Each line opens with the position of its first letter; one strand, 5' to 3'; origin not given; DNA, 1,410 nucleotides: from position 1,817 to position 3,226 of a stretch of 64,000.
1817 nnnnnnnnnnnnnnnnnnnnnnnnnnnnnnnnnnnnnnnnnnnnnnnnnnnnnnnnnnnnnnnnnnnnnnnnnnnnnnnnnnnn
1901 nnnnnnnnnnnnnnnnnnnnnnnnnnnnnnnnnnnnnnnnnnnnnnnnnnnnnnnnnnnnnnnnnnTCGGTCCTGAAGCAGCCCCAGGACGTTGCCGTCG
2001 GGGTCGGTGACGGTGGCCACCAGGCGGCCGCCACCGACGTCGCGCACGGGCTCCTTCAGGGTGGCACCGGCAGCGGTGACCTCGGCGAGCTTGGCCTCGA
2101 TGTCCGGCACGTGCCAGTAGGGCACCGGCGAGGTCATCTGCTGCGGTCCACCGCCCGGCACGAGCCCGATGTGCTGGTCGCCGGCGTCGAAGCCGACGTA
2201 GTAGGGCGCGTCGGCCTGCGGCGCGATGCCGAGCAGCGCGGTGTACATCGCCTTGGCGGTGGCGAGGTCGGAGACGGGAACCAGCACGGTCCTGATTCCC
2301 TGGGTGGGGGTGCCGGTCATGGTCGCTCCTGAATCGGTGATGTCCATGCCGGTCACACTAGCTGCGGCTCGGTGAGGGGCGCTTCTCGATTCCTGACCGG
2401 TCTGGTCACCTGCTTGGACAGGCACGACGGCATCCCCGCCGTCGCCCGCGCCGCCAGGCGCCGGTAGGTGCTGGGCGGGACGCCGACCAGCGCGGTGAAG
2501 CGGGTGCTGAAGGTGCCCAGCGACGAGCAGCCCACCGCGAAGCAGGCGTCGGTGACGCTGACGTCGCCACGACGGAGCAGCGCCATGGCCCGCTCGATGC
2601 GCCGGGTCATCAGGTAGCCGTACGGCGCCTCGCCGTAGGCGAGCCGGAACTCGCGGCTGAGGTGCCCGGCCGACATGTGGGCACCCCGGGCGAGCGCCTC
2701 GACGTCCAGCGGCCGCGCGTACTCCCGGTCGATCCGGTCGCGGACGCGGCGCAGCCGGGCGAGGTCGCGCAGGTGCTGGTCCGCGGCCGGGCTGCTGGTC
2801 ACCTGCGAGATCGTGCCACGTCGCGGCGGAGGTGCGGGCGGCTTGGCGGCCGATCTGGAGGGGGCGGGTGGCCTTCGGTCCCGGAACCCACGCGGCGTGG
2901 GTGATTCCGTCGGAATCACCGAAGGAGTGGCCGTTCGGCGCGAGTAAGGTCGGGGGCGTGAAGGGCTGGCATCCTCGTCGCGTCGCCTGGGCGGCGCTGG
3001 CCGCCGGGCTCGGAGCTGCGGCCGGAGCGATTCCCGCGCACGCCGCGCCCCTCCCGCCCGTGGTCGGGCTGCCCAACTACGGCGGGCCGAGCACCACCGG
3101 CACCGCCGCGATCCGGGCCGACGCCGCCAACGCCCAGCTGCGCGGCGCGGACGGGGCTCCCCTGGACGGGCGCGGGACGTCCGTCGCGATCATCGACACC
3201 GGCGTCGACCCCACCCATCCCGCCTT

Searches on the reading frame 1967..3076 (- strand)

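Call 77: search_protein_families(library=pfam, proteins=[window:1967-3076:-], max_evalue=0.001)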
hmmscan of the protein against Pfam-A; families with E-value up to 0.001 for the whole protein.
window:1967-3076:- (370 aa): 2 families
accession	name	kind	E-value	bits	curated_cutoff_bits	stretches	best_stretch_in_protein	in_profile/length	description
PF00903.31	Glyoxalase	-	1e-09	39.2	20.6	1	261-364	2-119/121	Glyoxalase/Bleomycin resistance protein/Dioxygenase superfamily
PF18029.7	Glyoxalase_6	-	3e-05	25.1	23.6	1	266-364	4-103/106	Glyoxalase-like domain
